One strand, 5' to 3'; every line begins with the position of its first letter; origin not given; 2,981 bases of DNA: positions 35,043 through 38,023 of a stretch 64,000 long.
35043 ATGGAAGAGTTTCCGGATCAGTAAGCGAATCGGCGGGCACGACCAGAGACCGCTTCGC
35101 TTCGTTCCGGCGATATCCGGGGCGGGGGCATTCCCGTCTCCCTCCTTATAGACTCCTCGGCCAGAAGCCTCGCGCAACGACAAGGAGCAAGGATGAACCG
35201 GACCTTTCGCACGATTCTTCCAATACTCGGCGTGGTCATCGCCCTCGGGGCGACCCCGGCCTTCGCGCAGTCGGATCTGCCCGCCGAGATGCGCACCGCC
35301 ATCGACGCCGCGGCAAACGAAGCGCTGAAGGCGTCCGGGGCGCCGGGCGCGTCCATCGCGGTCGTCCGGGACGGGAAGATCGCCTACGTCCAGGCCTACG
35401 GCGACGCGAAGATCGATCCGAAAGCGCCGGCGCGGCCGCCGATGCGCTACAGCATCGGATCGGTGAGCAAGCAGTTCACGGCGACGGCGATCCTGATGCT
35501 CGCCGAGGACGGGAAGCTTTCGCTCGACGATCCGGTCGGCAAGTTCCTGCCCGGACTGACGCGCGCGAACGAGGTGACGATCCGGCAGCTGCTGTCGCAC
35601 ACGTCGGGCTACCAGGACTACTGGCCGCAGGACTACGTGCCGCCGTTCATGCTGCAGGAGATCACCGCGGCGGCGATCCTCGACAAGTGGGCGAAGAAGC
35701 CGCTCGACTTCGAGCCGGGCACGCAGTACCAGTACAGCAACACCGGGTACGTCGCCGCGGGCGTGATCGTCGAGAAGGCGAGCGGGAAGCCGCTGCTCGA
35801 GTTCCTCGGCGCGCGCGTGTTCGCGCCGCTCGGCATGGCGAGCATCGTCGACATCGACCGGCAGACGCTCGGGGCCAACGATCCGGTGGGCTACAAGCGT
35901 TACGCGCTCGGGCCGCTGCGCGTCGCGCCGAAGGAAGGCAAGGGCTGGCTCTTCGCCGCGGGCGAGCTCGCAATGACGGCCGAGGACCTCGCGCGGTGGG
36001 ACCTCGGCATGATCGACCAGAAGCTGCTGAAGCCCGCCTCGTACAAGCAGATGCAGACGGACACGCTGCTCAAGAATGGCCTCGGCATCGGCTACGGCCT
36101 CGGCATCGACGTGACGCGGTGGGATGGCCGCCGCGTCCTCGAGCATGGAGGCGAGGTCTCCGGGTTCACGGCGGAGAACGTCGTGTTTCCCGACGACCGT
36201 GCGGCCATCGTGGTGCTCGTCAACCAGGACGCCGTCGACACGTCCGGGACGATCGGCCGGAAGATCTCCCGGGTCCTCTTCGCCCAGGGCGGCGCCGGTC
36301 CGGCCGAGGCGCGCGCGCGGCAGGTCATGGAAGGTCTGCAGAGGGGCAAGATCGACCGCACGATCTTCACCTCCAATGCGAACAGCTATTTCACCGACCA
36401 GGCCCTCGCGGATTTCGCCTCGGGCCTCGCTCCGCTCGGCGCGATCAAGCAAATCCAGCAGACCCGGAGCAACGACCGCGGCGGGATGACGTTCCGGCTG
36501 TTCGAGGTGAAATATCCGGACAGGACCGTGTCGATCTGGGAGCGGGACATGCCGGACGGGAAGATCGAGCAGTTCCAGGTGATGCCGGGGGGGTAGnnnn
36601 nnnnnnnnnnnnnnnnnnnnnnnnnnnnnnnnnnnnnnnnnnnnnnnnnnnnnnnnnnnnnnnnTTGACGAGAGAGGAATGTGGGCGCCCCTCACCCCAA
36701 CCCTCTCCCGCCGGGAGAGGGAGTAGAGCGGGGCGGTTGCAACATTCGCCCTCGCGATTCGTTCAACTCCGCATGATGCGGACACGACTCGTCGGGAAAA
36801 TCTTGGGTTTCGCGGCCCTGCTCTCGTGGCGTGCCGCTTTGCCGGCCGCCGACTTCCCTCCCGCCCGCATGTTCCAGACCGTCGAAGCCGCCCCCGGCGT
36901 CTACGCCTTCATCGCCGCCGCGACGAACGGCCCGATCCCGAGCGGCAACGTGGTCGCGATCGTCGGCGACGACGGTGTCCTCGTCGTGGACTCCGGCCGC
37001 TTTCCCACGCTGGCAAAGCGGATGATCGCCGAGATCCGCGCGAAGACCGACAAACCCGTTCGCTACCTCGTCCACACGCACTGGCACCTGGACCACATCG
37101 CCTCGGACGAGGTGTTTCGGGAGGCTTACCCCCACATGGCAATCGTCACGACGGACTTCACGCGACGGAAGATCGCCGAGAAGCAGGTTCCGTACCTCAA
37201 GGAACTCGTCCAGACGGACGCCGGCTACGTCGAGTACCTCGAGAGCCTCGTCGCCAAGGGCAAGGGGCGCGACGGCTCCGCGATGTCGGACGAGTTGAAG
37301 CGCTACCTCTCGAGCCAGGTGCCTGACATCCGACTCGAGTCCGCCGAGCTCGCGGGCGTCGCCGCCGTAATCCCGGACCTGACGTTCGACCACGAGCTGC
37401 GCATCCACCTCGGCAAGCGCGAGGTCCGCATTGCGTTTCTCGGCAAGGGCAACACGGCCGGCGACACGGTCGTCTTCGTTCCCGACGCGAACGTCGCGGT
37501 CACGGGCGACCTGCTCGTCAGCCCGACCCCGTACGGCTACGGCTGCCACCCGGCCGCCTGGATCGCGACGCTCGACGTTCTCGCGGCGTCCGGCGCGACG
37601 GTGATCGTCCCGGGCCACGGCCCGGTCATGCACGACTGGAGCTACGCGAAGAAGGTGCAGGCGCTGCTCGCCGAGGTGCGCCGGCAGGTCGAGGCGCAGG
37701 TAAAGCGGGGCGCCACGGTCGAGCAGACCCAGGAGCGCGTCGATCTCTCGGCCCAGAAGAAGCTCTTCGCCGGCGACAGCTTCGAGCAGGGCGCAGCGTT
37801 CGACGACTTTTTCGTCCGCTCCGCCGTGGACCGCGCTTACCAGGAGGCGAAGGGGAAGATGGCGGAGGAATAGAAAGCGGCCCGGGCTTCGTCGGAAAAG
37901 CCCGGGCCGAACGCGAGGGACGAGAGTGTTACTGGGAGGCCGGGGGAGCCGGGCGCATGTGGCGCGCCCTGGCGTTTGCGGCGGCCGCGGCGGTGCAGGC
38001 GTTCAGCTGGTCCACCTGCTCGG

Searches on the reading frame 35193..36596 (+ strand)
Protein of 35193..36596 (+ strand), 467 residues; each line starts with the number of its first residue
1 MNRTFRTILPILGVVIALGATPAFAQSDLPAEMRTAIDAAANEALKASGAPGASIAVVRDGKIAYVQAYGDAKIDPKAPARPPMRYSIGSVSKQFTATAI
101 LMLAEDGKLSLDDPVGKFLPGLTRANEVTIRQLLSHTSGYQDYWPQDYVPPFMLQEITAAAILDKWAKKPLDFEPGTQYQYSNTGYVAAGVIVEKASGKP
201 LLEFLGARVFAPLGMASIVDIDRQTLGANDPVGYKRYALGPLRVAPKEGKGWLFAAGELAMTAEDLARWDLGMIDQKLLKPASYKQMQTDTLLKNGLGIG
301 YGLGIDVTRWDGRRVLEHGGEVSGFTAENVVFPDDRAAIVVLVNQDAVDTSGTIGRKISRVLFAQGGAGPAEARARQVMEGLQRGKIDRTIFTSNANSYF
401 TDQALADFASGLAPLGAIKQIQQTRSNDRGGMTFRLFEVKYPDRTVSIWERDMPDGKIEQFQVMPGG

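Call 47: search_protein_families(library=pfam, proteins=[window:35193-36596:+], max_evalue=0.0001)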
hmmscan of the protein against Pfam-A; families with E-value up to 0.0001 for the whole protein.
window:35193-36596:+ (467 aa): 1 family
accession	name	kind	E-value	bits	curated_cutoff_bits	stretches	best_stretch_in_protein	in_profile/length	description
PF00144.29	Beta-lactamase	-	3.2e-68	230.8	27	1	38-347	2-312/329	Beta-lactamase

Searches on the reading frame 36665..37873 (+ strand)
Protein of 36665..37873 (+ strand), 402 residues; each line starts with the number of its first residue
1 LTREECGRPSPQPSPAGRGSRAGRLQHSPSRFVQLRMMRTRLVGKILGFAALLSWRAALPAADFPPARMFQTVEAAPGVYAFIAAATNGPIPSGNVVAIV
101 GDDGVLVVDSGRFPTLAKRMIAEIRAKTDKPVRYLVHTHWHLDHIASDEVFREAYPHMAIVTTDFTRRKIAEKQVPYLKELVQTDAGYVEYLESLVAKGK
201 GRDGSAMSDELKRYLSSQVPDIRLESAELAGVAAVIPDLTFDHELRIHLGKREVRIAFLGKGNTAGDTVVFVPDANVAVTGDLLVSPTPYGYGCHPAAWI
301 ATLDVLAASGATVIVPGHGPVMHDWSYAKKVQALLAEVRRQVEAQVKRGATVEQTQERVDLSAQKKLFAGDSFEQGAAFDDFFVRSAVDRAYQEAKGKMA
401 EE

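Call 47: search_protein_families(library=pfam, proteins=[window:36665-37873:+], max_evalue=0.0001)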
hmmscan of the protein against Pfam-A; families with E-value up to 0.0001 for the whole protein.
window:36665-37873:+ (402 aa): 1 family
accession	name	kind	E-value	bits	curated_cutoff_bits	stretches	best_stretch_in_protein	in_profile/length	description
PF00753.33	Lactamase_B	-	5.7e-19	69.3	22.7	1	93-318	5-196/196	Metallo-beta-lactamase superfamily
